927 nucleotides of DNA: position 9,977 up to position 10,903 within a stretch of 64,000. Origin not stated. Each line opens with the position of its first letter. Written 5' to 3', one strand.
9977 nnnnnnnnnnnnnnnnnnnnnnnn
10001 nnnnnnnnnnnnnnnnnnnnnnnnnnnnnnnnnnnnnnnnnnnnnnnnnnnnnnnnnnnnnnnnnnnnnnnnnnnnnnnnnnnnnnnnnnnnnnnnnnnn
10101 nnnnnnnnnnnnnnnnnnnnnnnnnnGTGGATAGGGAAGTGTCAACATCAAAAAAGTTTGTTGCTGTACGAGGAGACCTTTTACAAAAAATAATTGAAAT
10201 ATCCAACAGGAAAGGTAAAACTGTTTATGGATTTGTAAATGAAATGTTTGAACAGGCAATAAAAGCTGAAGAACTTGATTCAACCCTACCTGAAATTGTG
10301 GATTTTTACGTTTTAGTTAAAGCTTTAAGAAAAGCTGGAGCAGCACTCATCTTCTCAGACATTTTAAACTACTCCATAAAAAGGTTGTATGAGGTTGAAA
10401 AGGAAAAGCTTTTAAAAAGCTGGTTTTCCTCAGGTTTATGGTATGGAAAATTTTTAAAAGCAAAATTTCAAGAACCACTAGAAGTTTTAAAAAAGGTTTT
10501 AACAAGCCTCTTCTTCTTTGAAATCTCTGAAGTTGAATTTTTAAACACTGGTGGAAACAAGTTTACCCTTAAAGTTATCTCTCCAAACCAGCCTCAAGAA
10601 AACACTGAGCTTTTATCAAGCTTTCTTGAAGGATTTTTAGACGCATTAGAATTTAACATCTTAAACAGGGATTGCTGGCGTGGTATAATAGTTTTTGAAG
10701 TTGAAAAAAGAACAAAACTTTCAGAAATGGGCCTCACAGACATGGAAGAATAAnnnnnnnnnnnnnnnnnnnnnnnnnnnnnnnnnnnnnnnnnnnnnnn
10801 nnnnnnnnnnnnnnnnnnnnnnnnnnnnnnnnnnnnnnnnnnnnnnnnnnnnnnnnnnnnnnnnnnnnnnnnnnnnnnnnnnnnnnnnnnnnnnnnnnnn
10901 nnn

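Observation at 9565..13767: Cdv (ESCRT-III/Vps4) division operon preceded by two tandem paralogous RHH-like genes instead of cdvA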

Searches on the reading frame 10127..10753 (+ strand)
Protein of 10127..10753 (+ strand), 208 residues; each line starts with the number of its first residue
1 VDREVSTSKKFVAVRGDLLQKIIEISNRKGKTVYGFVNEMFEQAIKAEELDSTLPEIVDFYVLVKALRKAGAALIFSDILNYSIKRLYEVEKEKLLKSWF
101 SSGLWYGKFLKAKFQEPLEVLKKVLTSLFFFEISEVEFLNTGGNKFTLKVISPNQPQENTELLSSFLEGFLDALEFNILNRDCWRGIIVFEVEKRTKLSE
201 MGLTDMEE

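Call 3: search_protein_families(library=pfam, proteins=[window:10127-10753:+], max_evalue=1)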
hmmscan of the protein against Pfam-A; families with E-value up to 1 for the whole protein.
window:10127-10753:+ (208 aa): 0 families

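Call 4: search_protein_families(library=ncbifam, proteins=[window:10127-10753:+], max_evalue=1)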
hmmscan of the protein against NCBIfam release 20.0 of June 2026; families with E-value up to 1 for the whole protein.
window:10127-10753:+ (208 aa): 0 families

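Call 8: find_homologous_proteins(query=window:10127-10753:+)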
Query window:10127-10753:+ (208 aa): 8 proteins with E <= 0.001 among 380 candidates.
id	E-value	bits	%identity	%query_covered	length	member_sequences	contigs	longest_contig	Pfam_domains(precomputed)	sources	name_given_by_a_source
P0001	3.4e-113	394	91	98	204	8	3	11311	-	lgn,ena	-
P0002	1.2e-66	242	57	93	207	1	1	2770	-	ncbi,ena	ncbi:MAG: hypothetical protein ACXQTV_04365 [Candidatus Hecatellaceae archaeon]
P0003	1.8e-66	242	57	91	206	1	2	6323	-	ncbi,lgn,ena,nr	ncbi:hypothetical protein DRO53_05100 [Candidatus Bathyarchaeota archaeon]|nr:MAG: hypothetical prot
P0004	2.1e-66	242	57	91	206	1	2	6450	-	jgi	-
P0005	3.2e-64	234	54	93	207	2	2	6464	-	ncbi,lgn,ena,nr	ncbi:MAG: hypothetical protein DRO52_03965 [Candidatus Hecatellales archaeon]|nr:MAG: hypothetical p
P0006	7.2e-55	204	47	98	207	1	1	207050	-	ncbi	ncbi:MAG: hypothetical protein QXJ75_00595 [Candidatus Bathyarchaeia archaeon]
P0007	4.2e-51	192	58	75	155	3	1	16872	-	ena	-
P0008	3.1e-50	189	58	70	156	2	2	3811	-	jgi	jgi:hypothetical protein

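Call 20: predict_structure(alignment_id=A1)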
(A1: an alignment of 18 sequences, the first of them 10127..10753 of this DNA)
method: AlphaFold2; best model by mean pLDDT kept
length: 208 residues; sequences in the alignment: 18
mean_pLDDT: 76.0   pTM: 0.59
mean pLDDT of the five models: 76.0, 75.4, 73.6, 72.8, 70.8
residues with pLDDT >= 90: 81; 70-90: 55; 50-70: 45; < 50: 27
segments of 3 or more residues with pLDDT < 50: 1-13, 198-208
pLDDT, mean of each block of 10 residues (from residue 1): 37 57 75 72 64 59 57 61 87 94 91 91 81 89 92 89 95 94 93 73 38
secondary structure, 60 per line:
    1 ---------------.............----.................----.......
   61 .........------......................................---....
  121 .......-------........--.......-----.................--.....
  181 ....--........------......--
elements in order: H16-28 H33-49 H54-69 H76-113 H117-127 E135-142 E145-151 H157-173 E176-184 E187-194 H201-206

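Call 22: search_protein_representatives(alignment_id=A1)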
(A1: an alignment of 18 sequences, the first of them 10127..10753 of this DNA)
Query: 18 sequences, 201 profile positions. Proteins with E-value up to 0.001 (for the whole library): 340; up to 1e-10: 228; up to 1e-30: 73. The best 150 are listed.
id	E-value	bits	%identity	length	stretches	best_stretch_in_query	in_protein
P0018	3.8e-80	284.7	-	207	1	2-199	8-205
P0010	5.1e-78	277.8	-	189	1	1-188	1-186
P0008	7.7e-63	228.2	-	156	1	44-198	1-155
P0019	4.5e-62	225.8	-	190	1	1-188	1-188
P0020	1.2e-58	214.6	-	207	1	2-188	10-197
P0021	1.5e-57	211.0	-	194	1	1-188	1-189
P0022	1.3e-56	207.9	-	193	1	1-185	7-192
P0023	6.5e-55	202.4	-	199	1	3-188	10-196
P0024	9.9e-55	201.8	-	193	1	1-187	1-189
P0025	3.2e-53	196.8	-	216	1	2-200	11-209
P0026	1.3e-51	191.6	-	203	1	3-187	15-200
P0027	9.0e-51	188.8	-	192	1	2-187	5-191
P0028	6.1e-48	179.6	-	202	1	1-187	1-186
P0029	3.0e-47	177.3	-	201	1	1-189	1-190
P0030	9.4e-47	175.7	-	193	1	2-188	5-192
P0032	1.4e-46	175.2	-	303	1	3-189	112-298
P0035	9.7e-46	172.4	-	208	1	2-186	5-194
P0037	5.3e-45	170.0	-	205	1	3-188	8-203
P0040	6.4e-44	166.5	-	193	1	2-187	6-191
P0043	5.4e-43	163.5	-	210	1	2-193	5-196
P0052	6.7e-40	153.4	-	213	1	2-189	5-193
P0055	3.0e-39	151.3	-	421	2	2-187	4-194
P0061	2.2e-37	145.1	-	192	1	2-188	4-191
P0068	7.4e-36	140.2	-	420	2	2-189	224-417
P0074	2.1e-33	132.2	-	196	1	2-188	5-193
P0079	2.6e-32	128.6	-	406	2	2-187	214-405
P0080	3.4e-32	128.2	-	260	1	3-186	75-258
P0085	1.6e-31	126.0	-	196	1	1-187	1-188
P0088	5.7e-31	124.2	-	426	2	2-196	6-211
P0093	9.8e-30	120.2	-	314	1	3-186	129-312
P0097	1.9e-28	115.9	-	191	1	3-188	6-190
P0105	5.3e-27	111.2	-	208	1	3-190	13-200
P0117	9.9e-24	100.6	-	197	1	2-187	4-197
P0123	2.5e-23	99.3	-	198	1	2-190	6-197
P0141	5.1e-21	91.7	-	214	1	3-182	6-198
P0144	1.5e-20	90.2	-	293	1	3-188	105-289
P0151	4.5e-20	88.6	-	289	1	2-186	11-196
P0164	4.7e-19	85.3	-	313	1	5-191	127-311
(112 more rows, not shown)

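Call 29: find_homologous_proteins(query=A2, max_evalue=0.00001)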
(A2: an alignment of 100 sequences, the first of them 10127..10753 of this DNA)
Query A2 (100 sequences) (208 aa, profile of the alignment): 25 proteins with E <= 0.00001 among 6146 candidates.
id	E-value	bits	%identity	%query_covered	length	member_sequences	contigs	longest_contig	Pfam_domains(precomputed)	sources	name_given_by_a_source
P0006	2.3e-67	244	47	98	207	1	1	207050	-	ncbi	ncbi:MAG: hypothetical protein QXJ75_00595 [Candidatus Bathyarchaeia archaeon]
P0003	7.6e-67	242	57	91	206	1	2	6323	-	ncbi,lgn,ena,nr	ncbi:hypothetical protein DRO53_05100 [Candidatus Bathyarchaeota archaeon]|nr:MAG: hypothetical prot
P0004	7.7e-67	242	57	91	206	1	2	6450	-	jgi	-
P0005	4.2e-66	240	54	93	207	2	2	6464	-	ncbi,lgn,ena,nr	ncbi:MAG: hypothetical protein DRO52_03965 [Candidatus Hecatellales archaeon]|nr:MAG: hypothetical p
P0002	2.3e-65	238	57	93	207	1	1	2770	-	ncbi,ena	ncbi:MAG: hypothetical protein ACXQTV_04365 [Candidatus Hecatellaceae archaeon]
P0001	2.4e-63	231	91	98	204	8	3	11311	-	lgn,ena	-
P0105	2.3e-47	179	21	90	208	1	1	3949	-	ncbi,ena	-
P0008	4.5e-46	175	58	70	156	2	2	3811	-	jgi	jgi:hypothetical protein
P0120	7.3e-46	174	17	95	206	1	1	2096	-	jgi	jgi:hypothetical protein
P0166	1.1e-45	173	15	94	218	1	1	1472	-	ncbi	-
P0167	4.1e-44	168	19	91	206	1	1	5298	-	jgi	jgi:hypothetical protein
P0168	5.4e-44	168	18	92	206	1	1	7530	-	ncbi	-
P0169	6.6e-44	168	21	90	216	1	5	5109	-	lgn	-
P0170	9.9e-44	167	16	94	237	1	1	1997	-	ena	-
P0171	1.9e-43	166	21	92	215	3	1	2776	-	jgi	jgi:hypothetical protein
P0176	8.0e-40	154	20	85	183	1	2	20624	-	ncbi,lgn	-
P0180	3.4e-36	142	17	85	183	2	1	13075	-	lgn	-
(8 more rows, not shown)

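Call 31: find_encoding_contigs(protein=P0176, flank=8000, max_places=3)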
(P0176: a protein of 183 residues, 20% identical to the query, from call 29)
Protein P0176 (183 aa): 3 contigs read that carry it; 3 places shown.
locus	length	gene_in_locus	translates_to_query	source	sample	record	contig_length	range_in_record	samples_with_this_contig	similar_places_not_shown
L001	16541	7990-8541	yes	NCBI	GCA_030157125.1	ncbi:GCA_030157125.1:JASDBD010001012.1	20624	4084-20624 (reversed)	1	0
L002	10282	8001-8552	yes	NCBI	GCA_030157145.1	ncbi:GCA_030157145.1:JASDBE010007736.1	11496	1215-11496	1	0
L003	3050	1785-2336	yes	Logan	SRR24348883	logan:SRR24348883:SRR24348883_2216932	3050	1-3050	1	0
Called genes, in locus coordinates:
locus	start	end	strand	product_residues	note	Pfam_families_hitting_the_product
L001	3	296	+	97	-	?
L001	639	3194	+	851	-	PF00630:Filamin (faint), PF18911:PKD_4, PF16640:Big_3_5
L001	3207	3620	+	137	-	PF13240:Zn_Ribbon_1 (weak)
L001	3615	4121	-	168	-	-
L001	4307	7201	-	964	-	-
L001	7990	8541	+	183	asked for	-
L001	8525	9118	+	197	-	-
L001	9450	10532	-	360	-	PF00899:ThiF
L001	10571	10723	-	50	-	PF04945:YHS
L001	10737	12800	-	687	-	PF04945:YHS (faint), PF00122:E1-E2_ATPase, PF00702:Hydrolase, PF08282:Hydrolase_3 (faint)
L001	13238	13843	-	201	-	PF08534:Redoxin, PF00578:AhpC-TSA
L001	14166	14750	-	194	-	-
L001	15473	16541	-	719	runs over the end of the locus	PF03030:H_PPase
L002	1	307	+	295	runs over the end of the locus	PF00296:Bac_luciferase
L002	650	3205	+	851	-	PF00630:Filamin (faint), PF18911:PKD_4, PF16640:Big_3_5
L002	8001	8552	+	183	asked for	-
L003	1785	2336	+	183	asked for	-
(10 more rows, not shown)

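Call 32: find_encoding_contigs(protein=P0180, flank=8000, max_places=3)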
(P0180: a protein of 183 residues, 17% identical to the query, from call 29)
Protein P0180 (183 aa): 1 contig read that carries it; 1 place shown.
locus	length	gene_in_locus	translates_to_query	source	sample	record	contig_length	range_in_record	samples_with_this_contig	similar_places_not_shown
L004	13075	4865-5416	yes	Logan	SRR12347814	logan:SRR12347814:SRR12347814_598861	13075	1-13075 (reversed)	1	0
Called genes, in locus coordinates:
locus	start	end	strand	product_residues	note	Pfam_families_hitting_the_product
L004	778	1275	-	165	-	-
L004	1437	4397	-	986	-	-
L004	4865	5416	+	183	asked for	-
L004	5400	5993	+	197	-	-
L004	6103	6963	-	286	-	-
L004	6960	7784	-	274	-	-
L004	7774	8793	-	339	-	PF00005:ABC_tran, PF13304:AAA_21 (faint)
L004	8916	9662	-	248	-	PF00483:NTP_transferase, PF12804:NTP_transf_3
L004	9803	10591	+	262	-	PF01928:CYTH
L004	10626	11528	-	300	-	PF02900:LigB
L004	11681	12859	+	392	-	PF01041:DegT_DnrJ_EryC1, PF01212:Beta_elim_lyase (weak)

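Call 33: find_encoding_contigs(protein=P0006, flank=8000, max_places=3)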
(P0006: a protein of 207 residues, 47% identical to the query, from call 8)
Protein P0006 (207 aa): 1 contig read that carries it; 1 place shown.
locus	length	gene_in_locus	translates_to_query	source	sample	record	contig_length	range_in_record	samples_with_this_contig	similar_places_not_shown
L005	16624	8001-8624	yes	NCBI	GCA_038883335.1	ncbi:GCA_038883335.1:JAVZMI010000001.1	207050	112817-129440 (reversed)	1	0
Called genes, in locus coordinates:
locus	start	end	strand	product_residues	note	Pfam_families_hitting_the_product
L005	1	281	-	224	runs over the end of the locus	PF01876:RNase_P_p30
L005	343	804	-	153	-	PF01877:RNA_binding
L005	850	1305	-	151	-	PF00827:Ribosomal_L15e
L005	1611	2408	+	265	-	PF19308:CRISPR_Cas6_N (faint), PF10040:CRISPR_Cas6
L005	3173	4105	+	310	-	PF00294:PfkB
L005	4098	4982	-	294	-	PF00730:HhH-GPD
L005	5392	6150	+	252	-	PF00528:BPD_transp_1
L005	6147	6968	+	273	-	PF00005:ABC_tran, PF13304:AAA_21 (faint)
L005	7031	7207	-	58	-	-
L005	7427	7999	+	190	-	-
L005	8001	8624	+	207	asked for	-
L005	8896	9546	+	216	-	-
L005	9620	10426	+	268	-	-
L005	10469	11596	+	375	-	PF04212:MIT, PF00004:AAA, PF13401:AAA_22 (faint), PF17862:AAA_lid_3 (weak), PF09336:Vps4_C (weak)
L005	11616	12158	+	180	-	PF13404:HTH_AsnC-type, PF13412:HTH_24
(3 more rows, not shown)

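Call 44: list_cluster_members(proteins=[P0176, P0168, P0166, P0105, P0055, P0088, P0032, P0093, P0080, P0151])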
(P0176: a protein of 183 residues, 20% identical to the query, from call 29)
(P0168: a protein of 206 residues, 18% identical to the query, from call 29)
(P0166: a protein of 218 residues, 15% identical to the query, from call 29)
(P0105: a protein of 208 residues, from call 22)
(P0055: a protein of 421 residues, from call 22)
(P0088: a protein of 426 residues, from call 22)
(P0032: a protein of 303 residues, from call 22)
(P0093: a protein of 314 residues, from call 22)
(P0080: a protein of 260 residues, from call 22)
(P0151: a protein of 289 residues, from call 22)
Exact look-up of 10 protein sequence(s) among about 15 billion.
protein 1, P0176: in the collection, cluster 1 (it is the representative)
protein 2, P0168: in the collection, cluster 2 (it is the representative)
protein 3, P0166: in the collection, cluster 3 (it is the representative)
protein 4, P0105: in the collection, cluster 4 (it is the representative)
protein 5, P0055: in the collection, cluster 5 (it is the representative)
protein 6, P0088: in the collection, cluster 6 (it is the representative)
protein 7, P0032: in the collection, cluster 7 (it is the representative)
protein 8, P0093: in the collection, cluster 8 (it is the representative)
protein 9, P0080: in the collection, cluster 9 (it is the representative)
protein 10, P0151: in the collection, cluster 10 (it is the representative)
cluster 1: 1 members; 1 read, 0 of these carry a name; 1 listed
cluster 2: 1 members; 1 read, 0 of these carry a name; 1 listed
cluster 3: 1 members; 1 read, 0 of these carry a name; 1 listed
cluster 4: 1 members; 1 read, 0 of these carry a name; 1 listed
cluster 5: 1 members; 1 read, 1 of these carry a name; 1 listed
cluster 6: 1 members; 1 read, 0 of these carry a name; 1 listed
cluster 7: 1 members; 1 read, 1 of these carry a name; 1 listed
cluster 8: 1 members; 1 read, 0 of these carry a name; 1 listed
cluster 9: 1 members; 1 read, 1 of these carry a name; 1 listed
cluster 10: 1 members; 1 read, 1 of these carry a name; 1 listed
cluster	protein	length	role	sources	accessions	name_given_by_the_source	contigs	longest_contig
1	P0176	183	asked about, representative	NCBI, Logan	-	-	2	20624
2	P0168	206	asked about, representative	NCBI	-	-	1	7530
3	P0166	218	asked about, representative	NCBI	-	-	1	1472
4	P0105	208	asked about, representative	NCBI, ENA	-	-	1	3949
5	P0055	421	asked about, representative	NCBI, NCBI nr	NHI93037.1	MAG: hypothetical protein EAX96_11085 [Candidatus Lokiarchaeota archaeon] | hypothetical protein [Candidatus Lokiarchaeota archaeon]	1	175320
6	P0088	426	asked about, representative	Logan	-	-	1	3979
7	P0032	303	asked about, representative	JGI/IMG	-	hypothetical protein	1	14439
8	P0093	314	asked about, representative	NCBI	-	-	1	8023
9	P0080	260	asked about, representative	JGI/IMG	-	hypothetical protein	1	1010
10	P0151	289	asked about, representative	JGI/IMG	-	hypothetical protein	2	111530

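Call 47: find_encoding_contigs(protein=P0055, flank=8000, max_places=2)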
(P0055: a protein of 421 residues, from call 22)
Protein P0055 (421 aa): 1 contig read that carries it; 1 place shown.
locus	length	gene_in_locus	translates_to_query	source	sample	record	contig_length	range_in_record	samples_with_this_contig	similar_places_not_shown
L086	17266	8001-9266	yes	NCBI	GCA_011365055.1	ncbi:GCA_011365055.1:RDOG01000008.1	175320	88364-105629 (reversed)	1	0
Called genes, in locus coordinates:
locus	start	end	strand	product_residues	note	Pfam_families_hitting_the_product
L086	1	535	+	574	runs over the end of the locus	PF20434:BD-FAE, PF07859:Abhydrolase_3 (faint)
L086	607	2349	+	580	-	PF20434:BD-FAE (faint), PF07859:Abhydrolase_3 (faint)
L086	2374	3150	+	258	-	PF00850:Hist_deacetyl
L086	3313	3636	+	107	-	-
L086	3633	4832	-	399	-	PF13439:Glyco_transf_4, PF13579:Glyco_trans_4_4, PF00534:Glycos_transf_1, PF13692:Glyco_trans_1_4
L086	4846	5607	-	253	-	-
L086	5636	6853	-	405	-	-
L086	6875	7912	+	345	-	PF01656:CbiA, PF02374:ArsA_ATPase, PF10609:ParA (faint), PF13614:AAA_31 (weak)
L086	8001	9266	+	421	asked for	-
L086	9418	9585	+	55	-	-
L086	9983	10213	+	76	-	PF01106:NifU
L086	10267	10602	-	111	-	PF02150:Zn_ribbon_RPB9, PF01096:Zn_ribbon_TFIIS (weak)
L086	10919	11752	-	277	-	PF02754:CCG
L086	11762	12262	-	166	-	PF12838:Fer4_7 (faint), PF13534:Fer4_17 (faint), PF14697:Fer4_21 (faint), PF13183:Fer4_8, PF13237:Fer4_10 (weak), PF13187:Fer4_9 (weak), PF13484:Fer4_16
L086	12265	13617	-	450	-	PF01058:Oxidored_q6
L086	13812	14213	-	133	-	-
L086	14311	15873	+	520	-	PF00224:PK, PF02887:PK_C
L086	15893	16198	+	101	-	-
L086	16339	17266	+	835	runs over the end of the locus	PF00133:tRNA-synt_1, PF09334:tRNA-synt_1g, PF01406:tRNA-synt_1e (faint), PF08264:Anticodon_1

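Call 48: list_cluster_members(proteins=[P0020, P0025, P0028, P0035, P0040, P0052, P0061, P0085, P0117, P0141])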
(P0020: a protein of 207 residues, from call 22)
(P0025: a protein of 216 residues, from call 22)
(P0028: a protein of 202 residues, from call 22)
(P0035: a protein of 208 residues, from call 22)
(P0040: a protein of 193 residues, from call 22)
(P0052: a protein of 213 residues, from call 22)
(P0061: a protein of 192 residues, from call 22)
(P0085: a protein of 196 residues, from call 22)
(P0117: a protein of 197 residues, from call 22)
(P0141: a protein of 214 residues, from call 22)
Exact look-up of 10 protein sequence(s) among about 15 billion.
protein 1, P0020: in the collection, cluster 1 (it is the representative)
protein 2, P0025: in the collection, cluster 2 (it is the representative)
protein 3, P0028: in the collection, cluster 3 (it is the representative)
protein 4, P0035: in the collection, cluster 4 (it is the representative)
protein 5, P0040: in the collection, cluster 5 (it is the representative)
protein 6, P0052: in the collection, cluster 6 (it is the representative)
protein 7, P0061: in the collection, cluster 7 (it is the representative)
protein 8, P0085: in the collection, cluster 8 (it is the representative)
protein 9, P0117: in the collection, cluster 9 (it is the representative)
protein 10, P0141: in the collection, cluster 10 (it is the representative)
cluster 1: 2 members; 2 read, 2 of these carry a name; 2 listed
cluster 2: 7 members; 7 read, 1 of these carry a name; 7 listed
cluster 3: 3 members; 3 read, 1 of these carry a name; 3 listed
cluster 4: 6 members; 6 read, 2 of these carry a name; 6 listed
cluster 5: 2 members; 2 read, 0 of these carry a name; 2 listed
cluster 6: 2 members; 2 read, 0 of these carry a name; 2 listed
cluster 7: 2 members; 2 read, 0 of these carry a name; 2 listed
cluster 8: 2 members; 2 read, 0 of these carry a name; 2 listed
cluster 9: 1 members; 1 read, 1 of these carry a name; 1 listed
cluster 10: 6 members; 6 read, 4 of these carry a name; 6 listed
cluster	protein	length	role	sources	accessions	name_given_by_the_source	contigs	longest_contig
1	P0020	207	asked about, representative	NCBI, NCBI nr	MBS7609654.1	hypothetical protein KEJ19_03665 [Candidatus Bathyarchaeota archaeon] | hypothetical protein [Candidatus Bathyarchaeota archaeon]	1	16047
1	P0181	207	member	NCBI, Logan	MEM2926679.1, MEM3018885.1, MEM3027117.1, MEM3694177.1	MAG: hypothetical protein QW220_00120 [Candidatus Bathyarchaeia archaeon]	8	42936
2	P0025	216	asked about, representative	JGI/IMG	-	-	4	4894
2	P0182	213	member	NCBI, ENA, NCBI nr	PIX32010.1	hypothetical protein COZ60_01425 [Candidatus Bathyarchaeota archaeon ... | MAG: hypothetical protein COZ60_01425 [Candidatus Bathyarchaeota archaeon ...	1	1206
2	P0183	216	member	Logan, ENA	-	-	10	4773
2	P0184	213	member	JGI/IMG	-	-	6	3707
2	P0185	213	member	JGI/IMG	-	-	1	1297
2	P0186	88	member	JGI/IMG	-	-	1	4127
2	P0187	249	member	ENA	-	-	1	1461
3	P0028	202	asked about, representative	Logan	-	-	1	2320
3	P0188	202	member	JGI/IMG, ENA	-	hypothetical protein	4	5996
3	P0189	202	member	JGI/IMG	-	-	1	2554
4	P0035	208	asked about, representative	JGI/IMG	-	-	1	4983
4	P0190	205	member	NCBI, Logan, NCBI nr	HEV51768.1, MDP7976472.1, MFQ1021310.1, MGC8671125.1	MAG TPA: hypothetical protein ENO31_04495 [Thermoprotei archaeon] | hypothetical protein [TACK group archaeon]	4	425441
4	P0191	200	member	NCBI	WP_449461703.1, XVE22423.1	hypothetical protein PQ610_04815 [Tardisphaera miroshnichenkoae]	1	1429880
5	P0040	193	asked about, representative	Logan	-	-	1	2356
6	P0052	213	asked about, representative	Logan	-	-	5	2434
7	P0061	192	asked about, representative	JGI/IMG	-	-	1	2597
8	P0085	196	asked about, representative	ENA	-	-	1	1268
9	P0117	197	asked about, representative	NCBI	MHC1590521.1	MAG: hypothetical protein ACXQS8_00375 [Candidatus Helarchaeales archaeon]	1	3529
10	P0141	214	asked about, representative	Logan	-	-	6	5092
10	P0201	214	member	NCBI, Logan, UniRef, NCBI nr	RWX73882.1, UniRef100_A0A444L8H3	MAG: hypothetical protein Metus_0661 [Candidatus Methanosuratincola subterraneus] | Uncharacterized protein n=1 Tax=Methanosuratincola subterraneus TaxID=2593994 ...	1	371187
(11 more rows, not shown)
